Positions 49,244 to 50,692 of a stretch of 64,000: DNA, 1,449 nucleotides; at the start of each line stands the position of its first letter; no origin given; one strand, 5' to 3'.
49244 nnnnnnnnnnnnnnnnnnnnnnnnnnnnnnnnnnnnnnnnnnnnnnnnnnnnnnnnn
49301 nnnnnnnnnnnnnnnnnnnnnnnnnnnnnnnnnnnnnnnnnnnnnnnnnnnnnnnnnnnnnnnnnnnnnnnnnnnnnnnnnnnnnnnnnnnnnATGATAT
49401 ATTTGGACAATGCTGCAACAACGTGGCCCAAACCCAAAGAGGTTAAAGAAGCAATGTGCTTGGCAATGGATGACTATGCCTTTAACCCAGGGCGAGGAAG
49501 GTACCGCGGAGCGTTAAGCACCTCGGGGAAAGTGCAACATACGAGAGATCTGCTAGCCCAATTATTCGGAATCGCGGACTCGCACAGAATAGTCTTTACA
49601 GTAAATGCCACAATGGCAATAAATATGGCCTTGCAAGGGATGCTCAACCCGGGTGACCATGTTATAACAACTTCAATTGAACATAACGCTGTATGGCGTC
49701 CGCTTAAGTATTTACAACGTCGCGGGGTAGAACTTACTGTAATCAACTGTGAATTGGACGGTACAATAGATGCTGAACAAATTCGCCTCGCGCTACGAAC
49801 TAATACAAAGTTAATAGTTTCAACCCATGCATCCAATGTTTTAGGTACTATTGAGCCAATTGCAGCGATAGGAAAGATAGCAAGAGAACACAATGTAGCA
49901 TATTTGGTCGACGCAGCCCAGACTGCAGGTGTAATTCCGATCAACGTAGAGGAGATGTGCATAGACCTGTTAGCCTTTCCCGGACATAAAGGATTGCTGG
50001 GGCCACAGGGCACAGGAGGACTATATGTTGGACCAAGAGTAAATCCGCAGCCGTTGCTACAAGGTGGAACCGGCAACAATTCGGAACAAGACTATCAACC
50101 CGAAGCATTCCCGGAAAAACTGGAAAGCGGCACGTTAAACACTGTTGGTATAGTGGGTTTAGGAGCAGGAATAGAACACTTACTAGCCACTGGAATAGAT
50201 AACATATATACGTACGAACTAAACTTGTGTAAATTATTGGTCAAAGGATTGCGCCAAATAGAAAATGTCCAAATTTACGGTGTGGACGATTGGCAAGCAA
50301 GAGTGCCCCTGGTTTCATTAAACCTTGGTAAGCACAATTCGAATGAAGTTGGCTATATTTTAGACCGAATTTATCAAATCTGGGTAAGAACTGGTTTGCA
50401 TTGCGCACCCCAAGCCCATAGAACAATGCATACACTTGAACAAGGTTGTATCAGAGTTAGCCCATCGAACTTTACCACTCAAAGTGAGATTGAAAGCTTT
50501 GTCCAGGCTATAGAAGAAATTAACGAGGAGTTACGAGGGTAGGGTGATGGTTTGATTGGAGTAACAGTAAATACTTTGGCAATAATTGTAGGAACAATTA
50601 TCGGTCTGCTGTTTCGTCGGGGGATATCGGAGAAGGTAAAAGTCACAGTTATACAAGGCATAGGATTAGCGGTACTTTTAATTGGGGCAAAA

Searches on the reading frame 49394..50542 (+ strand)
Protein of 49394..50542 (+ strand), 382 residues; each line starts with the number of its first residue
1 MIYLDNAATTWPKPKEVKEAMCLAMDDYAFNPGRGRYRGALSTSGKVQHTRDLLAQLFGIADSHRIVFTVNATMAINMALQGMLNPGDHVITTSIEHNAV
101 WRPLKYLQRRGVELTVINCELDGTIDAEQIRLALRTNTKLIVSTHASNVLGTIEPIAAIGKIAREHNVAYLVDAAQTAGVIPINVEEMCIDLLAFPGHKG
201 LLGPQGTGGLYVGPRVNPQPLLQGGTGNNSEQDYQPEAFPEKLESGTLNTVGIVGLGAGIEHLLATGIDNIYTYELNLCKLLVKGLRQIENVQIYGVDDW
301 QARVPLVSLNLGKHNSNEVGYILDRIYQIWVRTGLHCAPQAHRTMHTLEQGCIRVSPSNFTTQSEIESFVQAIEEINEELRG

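Call 7: search_protein_families(library=pfam, proteins=[window:49394-50542:+])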
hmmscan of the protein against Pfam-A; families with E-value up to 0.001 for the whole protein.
window:49394-50542:+ (382 aa): 4 families
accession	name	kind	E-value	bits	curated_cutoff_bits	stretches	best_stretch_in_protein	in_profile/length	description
PF00266.25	Aminotran_5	-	1.4e-85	287.9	21.5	1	2-369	1-371/371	Aminotransferase class-V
PF01212.27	Beta_elim_lyase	-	9.2e-12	45.3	27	1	48-290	32-234/288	Beta-eliminating lyase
PF01041.23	DegT_DnrJ_EryC1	-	2.8e-11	43.7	19.8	1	66-179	42-151/360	DegT/DnrJ/EryC1/StrS aminotransferase family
PF01053.26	Cys_Met_Meta_PP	-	7.6e-09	35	27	1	61-181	65-181/381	Cys/Met metabolism PLP-dependent enzyme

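Call 13: find_encoding_contigs(protein=window:49394-50542:+, flank=3000, max_places=10)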
Protein window:49394-50542:+ (382 aa): 15 contigs read that carry it; 6 places shown.
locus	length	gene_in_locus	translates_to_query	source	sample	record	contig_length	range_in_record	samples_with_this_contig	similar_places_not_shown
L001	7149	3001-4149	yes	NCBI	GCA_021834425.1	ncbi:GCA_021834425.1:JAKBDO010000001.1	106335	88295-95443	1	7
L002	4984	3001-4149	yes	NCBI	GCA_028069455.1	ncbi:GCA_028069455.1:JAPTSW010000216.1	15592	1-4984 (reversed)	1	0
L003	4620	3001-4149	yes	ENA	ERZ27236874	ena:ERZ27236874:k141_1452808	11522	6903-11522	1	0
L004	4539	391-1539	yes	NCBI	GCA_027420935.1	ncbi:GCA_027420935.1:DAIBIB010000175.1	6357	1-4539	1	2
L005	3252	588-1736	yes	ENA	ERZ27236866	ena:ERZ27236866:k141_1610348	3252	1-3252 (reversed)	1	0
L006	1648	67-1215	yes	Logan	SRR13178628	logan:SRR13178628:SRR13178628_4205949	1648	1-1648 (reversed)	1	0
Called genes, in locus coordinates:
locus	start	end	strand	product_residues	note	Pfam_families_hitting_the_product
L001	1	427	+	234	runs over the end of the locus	PF02527:GidB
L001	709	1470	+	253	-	PF00142:Fer4_NifH, PF01656:CbiA, PF02374:ArsA_ATPase (weak), PF06564:CBP_BcsQ, PF09140:MipZ (faint), PF10609:ParA, PF13614:AAA_31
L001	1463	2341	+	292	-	PF02195:ParB_N, PF17762:HTH_ParB, PF23552:ParB_C (weak)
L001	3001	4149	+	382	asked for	PF00266:Aminotran_5, PF01212:Beta_elim_lyase, PF01041:DegT_DnrJ_EryC1, PF01053:Cys_Met_Meta_PP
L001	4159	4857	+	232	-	PF04474:DUF554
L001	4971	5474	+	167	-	PF14584:DUF4446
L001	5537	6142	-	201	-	PF06866:DUF1256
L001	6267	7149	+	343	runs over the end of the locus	-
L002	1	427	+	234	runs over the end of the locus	PF02527:GidB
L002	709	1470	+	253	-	PF00142:Fer4_NifH, PF01656:CbiA, PF02374:ArsA_ATPase (weak), PF06564:CBP_BcsQ, PF09140:MipZ (faint), PF10609:ParA, PF13614:AAA_31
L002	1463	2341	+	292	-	PF02195:ParB_N, PF17762:HTH_ParB, PF23552:ParB_C (weak)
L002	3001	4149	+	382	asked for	PF00266:Aminotran_5, PF01212:Beta_elim_lyase, PF01041:DegT_DnrJ_EryC1, PF01053:Cys_Met_Meta_PP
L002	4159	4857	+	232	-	PF04474:DUF554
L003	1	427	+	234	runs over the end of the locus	PF02527:GidB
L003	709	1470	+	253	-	PF00142:Fer4_NifH, PF01656:CbiA, PF02374:ArsA_ATPase (weak), PF06564:CBP_BcsQ, PF09140:MipZ (faint), PF10609:ParA, PF13614:AAA_31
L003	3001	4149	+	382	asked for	PF00266:Aminotran_5, PF01212:Beta_elim_lyase, PF01041:DegT_DnrJ_EryC1, PF01053:Cys_Met_Meta_PP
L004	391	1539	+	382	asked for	PF00266:Aminotran_5, PF01212:Beta_elim_lyase, PF01041:DegT_DnrJ_EryC1, PF01053:Cys_Met_Meta_PP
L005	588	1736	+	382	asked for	PF00266:Aminotran_5, PF01212:Beta_elim_lyase, PF01041:DegT_DnrJ_EryC1, PF01053:Cys_Met_Meta_PP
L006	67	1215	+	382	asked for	PF00266:Aminotran_5, PF01212:Beta_elim_lyase, PF01041:DegT_DnrJ_EryC1, PF01053:Cys_Met_Meta_PP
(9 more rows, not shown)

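Call 14: find_homologous_proteins(query=window:49394-50542:+, max_evalue=1e-40)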
Query window:49394-50542:+ (382 aa): 7997 proteins with E <= 1e-40 among 8000 candidates; the best 120 are listed.
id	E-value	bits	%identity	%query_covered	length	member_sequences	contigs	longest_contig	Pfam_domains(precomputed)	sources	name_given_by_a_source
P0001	5.7e-257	870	100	100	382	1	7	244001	PF00266.26,PF01212.28,PF01053.27,PF01041.24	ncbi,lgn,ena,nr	ncbi:MAG: aminotransferase class V-fold PLP-dependent enzyme [Peptococcaceae bacterium]|nr:aminotran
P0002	1.7e-153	529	62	100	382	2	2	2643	PF00155.28,PF00266.26,PF01212.28,PF01053.27,PF01041.24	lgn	-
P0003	8.1e-149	514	59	100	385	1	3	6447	PF00155.28,PF00266.26,PF01212.28,PF01053.27,PF01041.24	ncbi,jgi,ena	-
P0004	1.1e-147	510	59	99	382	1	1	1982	PF00155.28,PF00266.26,PF01212.28,PF01053.27,PF01041.24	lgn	-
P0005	1.8e-147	509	59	99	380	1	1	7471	PF00155.28,PF00266.26,PF01212.28,PF01053.27,PF01041.24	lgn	-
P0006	1.1e-142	494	58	100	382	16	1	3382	PF00155.28,PF00266.26,PF01212.28,PF01053.27,PF01041.24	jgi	jgi:cysteine desulfurase / selenocysteine lyase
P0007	1.5e-142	493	57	100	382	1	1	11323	PF00155.28,PF00266.26,PF01212.28,PF01053.27,PF01041.24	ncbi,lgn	-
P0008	7.3e-141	488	58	99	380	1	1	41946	PF00155.28,PF00266.26,PF01212.28,PF01053.27,PF01041.24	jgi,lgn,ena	-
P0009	6.7e-136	471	55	98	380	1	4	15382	PF00155.28,PF00266.26,PF01212.28,PF01053.27,PF01041.24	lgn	-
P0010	4.2e-129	449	53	99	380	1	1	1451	PF00155.28,PF00266.26,PF01212.28,PF01053.27,PF01041.24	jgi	jgi:cysteine desulfurase / selenocysteine lyase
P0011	8.1e-129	448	56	99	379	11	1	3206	PF00155.28,PF00266.26,PF01212.28,PF01053.27,PF01041.24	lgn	-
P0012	1.4e-128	447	53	99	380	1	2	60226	PF00155.28,PF00266.26,PF01212.28,PF01053.27,PF01041.24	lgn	-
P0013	1.5e-128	447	53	99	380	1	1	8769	PF00266.26,PF01212.28,PF01053.27,PF01041.24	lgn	-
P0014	3.5e-128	446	53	99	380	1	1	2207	PF00155.28,PF00266.26,PF01212.28,PF01053.27,PF01041.24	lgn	-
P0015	3.7e-128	446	53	98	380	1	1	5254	PF00266.26,PF01212.28,PF01053.27,PF01041.24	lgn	-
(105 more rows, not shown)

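Call 18: find_encoding_contigs(protein=P0008, flank=4000, max_places=3)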
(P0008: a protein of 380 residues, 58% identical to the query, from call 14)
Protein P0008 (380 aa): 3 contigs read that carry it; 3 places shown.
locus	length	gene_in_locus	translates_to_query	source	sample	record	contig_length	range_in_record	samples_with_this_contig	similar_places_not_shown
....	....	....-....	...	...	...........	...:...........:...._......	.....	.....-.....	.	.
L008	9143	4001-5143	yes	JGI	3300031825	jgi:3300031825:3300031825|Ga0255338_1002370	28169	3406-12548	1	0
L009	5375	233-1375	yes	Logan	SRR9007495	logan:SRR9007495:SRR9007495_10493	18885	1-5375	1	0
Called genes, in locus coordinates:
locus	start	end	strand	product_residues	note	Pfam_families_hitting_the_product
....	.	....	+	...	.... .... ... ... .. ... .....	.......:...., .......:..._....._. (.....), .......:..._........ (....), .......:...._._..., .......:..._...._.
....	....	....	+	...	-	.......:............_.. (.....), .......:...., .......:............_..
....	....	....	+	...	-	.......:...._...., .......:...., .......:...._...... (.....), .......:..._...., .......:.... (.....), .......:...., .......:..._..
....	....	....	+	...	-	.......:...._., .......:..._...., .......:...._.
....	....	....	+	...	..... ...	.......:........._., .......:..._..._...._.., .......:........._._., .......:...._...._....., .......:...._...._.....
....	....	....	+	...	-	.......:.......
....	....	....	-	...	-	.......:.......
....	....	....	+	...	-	-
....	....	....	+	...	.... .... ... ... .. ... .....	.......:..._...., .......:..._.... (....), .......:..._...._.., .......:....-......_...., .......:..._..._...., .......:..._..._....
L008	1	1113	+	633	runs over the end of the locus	PF01134:GIDA, PF07992:Pyr_redox_2 (faint), PF12831:FAD_oxidored (weak), PF21680:GIDA_C_1st, PF13932:SAM_GIDA_C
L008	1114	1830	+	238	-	PF13649:Methyltransf_25 (faint), PF02527:GidB, PF13847:Methyltransf_31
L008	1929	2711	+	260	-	PF10609:ParA, PF13614:AAA_31, PF00142:Fer4_NifH, PF01656:CbiA, PF02374:ArsA_ATPase (faint), PF06564:CBP_BcsQ, PF09140:MipZ (faint)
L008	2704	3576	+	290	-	PF02195:ParB_N, PF17762:HTH_ParB, PF23552:ParB_C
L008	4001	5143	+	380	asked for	PF00266:Aminotran_5, PF01053:Cys_Met_Meta_PP, PF00155:Aminotran_1_2, PF01212:Beta_elim_lyase, PF01041:DegT_DnrJ_EryC1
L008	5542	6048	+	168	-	PF14584:DUF4446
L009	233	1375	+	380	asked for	PF00266:Aminotran_5, PF01053:Cys_Met_Meta_PP, PF00155:Aminotran_1_2, PF01212:Beta_elim_lyase, PF01041:DegT_DnrJ_EryC1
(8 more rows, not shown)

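Call 19: find_encoding_contigs(protein=P0007, flank=4000, max_places=3)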
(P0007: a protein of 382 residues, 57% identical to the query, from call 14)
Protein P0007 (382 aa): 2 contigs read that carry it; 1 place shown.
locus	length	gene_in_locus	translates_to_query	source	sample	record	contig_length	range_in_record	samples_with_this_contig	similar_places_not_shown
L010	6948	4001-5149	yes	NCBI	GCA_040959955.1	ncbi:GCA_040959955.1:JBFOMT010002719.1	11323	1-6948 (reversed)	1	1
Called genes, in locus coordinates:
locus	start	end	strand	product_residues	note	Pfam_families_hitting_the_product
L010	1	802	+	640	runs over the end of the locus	PF01134:GIDA, PF21680:GIDA_C_1st, PF13932:SAM_GIDA_C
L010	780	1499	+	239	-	PF02527:GidB, PF13847:Methyltransf_31 (weak)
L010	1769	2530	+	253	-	PF00142:Fer4_NifH (weak), PF01656:CbiA, PF02374:ArsA_ATPase (faint), PF06564:CBP_BcsQ, PF10609:ParA, PF13614:AAA_31, PF09140:MipZ (weak)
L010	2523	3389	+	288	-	PF02195:ParB_N, PF17762:HTH_ParB, PF23552:ParB_C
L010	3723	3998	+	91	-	-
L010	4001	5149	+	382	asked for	PF00155:Aminotran_1_2, PF00266:Aminotran_5, PF01053:Cys_Met_Meta_PP, PF01212:Beta_elim_lyase, PF01041:DegT_DnrJ_EryC1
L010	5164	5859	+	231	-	PF04474:DUF554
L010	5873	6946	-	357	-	?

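Call 20: find_encoding_contigs(protein=P0003, flank=4000, max_places=3)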
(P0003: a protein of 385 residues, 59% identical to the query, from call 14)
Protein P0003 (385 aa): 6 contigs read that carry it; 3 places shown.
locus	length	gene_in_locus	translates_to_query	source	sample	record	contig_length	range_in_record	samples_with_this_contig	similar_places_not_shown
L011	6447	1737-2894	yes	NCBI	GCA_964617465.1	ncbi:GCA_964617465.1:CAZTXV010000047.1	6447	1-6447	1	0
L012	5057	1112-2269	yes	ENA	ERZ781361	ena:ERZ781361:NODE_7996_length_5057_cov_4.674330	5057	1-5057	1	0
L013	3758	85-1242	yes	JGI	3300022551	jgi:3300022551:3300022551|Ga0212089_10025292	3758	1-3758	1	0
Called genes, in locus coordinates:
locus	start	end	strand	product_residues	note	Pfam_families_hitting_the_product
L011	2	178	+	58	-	?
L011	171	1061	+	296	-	-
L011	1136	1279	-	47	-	-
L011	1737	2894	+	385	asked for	PF00155:Aminotran_1_2, PF00266:Aminotran_5, PF01053:Cys_Met_Meta_PP, PF01212:Beta_elim_lyase, PF01041:DegT_DnrJ_EryC1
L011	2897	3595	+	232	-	PF04474:DUF554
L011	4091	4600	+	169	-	PF14584:DUF4446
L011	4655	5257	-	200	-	PF06866:DUF1256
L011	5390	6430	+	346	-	-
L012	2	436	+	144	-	?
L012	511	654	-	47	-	-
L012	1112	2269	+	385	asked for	PF00155:Aminotran_1_2, PF00266:Aminotran_5, PF01053:Cys_Met_Meta_PP, PF01212:Beta_elim_lyase, PF01041:DegT_DnrJ_EryC1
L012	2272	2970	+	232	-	PF04474:DUF554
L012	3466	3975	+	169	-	PF14584:DUF4446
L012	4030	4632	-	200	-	PF06866:DUF1256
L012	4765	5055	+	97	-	?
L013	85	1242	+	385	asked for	PF00155:Aminotran_1_2, PF00266:Aminotran_5, PF01053:Cys_Met_Meta_PP, PF01212:Beta_elim_lyase, PF01041:DegT_DnrJ_EryC1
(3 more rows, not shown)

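Call 26: find_encoding_contigs(protein=P0002, flank=4000, max_places=3)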
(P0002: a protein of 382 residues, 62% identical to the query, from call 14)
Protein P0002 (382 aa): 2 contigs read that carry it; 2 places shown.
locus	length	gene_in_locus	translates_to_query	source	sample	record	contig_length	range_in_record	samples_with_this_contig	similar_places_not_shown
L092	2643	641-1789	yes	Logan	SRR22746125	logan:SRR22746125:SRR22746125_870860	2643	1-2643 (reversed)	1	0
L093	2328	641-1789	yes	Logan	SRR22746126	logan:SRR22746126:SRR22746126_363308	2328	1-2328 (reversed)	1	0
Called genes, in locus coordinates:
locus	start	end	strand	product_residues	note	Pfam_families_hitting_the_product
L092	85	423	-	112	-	-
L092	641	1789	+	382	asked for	PF00155:Aminotran_1_2, PF00266:Aminotran_5, PF01212:Beta_elim_lyase, PF01041:DegT_DnrJ_EryC1, PF01053:Cys_Met_Meta_PP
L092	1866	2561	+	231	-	PF04474:DUF554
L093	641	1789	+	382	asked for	PF00155:Aminotran_1_2, PF00266:Aminotran_5, PF01212:Beta_elim_lyase, PF01041:DegT_DnrJ_EryC1, PF01053:Cys_Met_Meta_PP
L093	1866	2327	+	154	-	?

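Call 27: find_encoding_contigs(protein=P0005, flank=4000, max_places=3)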
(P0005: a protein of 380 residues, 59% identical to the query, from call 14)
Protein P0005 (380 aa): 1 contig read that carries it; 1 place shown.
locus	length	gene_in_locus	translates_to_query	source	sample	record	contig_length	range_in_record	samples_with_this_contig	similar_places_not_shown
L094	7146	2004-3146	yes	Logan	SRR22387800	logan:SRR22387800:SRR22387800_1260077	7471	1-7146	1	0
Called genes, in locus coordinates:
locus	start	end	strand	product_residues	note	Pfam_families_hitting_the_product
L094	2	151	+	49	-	?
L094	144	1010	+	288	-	PF02195:ParB_N, PF17762:HTH_ParB, PF23552:ParB_C (weak)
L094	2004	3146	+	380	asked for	PF00266:Aminotran_5, PF00155:Aminotran_1_2, PF01041:DegT_DnrJ_EryC1, PF01053:Cys_Met_Meta_PP, PF01212:Beta_elim_lyase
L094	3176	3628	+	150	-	PF04474:DUF554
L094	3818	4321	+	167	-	PF14584:DUF4446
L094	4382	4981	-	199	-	PF06866:DUF1256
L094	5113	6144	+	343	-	-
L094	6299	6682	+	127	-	PF01155:HypA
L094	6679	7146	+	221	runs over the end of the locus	PF02492:cobW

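Call 47: find_related_loci(query=A2, collection=metagenome_contigs, flank=3000)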
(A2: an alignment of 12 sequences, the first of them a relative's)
Query A2 (382 aa) in metagenome_contigs; peptide patterns used: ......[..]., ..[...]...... (x = any residue, [..] = any of these).
600 stretches matched a pattern (row limit reached: there are more); 592 encode a relative of the query (tblastn E <= 1e-3); the best 80 are kept; 80 distinct loci.
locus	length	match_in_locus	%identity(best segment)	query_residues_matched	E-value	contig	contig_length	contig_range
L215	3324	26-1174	51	1-381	6e-130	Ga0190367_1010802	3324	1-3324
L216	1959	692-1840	51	1-381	2e-134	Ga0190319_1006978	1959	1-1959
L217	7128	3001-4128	48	1-376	3e-121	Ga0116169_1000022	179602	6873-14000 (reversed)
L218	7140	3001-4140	48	1-380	1e-120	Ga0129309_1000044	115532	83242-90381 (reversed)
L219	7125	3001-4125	51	2-376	1e-119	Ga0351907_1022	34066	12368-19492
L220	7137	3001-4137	50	1-376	1e-118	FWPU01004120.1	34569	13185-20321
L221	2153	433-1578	49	1-382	4e-125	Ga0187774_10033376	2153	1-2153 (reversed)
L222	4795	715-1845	51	2-376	6e-119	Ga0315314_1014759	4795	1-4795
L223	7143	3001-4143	50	1-378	3e-118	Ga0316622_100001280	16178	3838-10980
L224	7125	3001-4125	49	2-376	6e-118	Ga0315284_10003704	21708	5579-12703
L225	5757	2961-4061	47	2-367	4e-118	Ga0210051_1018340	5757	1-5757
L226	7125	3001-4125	49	2-376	2e-117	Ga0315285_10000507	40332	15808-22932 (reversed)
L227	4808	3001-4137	47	1-376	1e-117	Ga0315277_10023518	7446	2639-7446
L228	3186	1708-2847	49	2-381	3e-121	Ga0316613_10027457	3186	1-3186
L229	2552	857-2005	48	1-381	3e-122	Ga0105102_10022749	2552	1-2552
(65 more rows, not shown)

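Call 49: find_encoding_contigs(protein=P0009, flank=4000, max_places=2)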
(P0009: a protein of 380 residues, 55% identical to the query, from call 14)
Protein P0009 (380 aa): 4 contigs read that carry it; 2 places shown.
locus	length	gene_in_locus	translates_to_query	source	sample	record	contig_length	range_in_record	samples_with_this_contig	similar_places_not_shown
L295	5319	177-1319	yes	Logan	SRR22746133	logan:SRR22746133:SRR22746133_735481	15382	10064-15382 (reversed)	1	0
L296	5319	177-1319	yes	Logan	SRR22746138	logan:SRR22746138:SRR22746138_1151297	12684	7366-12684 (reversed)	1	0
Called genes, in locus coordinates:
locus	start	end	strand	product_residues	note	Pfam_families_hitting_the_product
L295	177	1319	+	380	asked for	PF00155:Aminotran_1_2, PF00266:Aminotran_5, PF01053:Cys_Met_Meta_PP, PF01212:Beta_elim_lyase, PF01041:DegT_DnrJ_EryC1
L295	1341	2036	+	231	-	PF04474:DUF554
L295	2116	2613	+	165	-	PF14584:DUF4446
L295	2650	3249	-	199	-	PF06866:DUF1256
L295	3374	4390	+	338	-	-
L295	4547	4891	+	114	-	PF01155:HypA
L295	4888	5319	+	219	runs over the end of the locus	PF02492:cobW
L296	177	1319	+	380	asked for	PF00155:Aminotran_1_2, PF00266:Aminotran_5, PF01053:Cys_Met_Meta_PP, PF01212:Beta_elim_lyase, PF01041:DegT_DnrJ_EryC1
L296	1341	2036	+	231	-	PF04474:DUF554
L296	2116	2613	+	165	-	PF14584:DUF4446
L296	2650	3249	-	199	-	PF06866:DUF1256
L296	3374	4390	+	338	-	-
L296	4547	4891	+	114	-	PF01155:HypA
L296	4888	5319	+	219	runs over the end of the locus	PF02492:cobW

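Call 50: find_encoding_contigs(protein=P0006, flank=4000, max_places=2)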
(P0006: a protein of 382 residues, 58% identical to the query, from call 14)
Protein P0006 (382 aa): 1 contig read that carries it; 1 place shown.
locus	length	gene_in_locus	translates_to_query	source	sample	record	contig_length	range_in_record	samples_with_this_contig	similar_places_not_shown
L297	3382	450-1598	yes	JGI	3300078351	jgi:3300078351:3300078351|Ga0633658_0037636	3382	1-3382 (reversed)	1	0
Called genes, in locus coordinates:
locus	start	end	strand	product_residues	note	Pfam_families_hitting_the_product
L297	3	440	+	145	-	?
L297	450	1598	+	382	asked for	PF00155:Aminotran_1_2, PF00266:Aminotran_5, PF01053:Cys_Met_Meta_PP, PF01212:Beta_elim_lyase, PF01041:DegT_DnrJ_EryC1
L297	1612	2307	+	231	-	PF04474:DUF554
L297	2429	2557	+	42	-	-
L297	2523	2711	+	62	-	-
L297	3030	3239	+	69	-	-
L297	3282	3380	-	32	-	?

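Call 51: find_encoding_contigs(protein=P0011, flank=4000, max_places=2)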
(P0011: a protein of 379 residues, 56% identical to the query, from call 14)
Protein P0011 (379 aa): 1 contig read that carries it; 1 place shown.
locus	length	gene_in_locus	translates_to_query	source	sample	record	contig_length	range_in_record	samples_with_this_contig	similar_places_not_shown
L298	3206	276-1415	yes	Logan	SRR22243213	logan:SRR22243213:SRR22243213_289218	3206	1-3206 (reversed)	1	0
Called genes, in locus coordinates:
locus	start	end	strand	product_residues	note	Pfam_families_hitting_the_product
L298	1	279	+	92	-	?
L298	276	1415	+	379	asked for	PF00155:Aminotran_1_2, PF00266:Aminotran_5, PF01212:Beta_elim_lyase (weak), PF01053:Cys_Met_Meta_PP, PF01041:DegT_DnrJ_EryC1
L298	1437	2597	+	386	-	PF00266:Aminotran_5, PF01053:Cys_Met_Meta_PP (weak), PF01041:DegT_DnrJ_EryC1 (faint), PF01212:Beta_elim_lyase (weak)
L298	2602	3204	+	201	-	?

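Call 64: search_protein_families(library=ncbifam, proteins=[window:49394-50542:+])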
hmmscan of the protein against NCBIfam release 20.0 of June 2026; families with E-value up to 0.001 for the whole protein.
window:49394-50542:+ (382 aa): 71 families (the best 25 are shown)
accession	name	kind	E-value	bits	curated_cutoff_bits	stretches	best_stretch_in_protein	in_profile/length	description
TIGR01977.1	am_tr_V_EF2568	hypoth_equivalog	2.1e-143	477.9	377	1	2-376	1-376/376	cysteine desulfurase family protein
NF040779.1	Sec_lyase_SclA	exception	3.4e-112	375.1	525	1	2-376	1-376/378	selenocysteine lyase SclA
TIGR01979.1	sufS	subfamily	3.3e-72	243.6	475.1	1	1-379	19-401/403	SufS family cysteine desulfurase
TIGR03402.1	FeS_nifS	equivalog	4.8e-56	190.1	530.75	1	2-381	1-374/379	cysteine desulfurase NifS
NF041166.1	f2_encap_cargo1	exception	9.3e-56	190.2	800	1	1-375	246-622/623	family 2A encapsulin nanocompartment cargo protein cysteine desulfurase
NF006791.0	PRK09295.1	equivalog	1.5e-55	188.9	661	1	1-378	24-403/406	cysteine desulfurase SufS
NF010611.0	PRK14012.1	equivalog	4.3e-52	177.4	548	1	2-381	7-383/406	IscS subfamily cysteine desulfurase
TIGR02006.1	IscS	equivalog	1.4e-49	169.2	643.2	1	2-381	5-379/402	IscS subfamily cysteine desulfurase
TIGR03235.1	DNA_S_dndA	equivalog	2e-46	158.9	480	1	3-349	1-336/353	cysteine desulfurase DndA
TIGR03403.1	nifS_epsilon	equivalog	1.6e-41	142.4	587.7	1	2-381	1-377/382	NifS family cysteine desulfurase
TIGR03392.1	FeS_syn_CsdA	equivalog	7.1e-40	137.4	493.6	1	2-375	18-391/398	cysteine desulfurase CsdA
NF008126.0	PRK10874.1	equivalog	8.5e-40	137.1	607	1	2-375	21-394/401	cysteine desulfurase CsdA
NF002806.0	PRK02948.1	subfamily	2.2e-36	125.7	304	1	1-379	1-374/381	IscS subfamily cysteine desulfurase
TIGR01976.1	am_tr_V_VC1184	hypoth_equivalog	2.3e-36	126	352.35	1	1-373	19-401/401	cysteine desulfurase-like protein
TIGR04343.1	egtE_PLP_lyase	equivalog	1.8e-22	79.7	400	1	37-374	46-369/370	ergothioneine biosynthesis PLP-dependent enzyme EgtE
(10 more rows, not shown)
